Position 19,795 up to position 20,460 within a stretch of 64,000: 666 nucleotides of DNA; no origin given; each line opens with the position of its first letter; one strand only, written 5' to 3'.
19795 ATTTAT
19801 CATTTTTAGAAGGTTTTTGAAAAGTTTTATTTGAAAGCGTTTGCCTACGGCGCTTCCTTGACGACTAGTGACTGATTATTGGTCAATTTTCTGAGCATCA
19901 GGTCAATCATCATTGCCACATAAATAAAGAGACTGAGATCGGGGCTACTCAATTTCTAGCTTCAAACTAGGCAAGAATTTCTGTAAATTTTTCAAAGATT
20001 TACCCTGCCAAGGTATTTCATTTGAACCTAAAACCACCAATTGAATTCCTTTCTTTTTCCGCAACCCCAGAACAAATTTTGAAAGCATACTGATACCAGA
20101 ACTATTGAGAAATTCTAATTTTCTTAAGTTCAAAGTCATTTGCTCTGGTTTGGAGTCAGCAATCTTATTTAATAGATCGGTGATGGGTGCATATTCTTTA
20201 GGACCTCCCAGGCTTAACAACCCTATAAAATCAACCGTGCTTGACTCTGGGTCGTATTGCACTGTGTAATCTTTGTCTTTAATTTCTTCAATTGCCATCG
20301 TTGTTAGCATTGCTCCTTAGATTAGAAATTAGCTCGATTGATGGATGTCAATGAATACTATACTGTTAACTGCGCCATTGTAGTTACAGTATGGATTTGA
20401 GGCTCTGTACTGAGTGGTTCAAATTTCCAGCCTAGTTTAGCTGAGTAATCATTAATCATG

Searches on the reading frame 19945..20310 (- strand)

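Call 43: search_protein_families(library=pfam, proteins=[window:19945-20310:-], max_evalue=0.001)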
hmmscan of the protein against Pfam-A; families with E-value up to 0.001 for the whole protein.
window:19945-20310:- (121 aa): 1 family
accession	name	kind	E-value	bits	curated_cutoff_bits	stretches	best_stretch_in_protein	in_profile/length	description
PF01740.26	STAS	-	6.7e-05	23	22.6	1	45-98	30-82/106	STAS domain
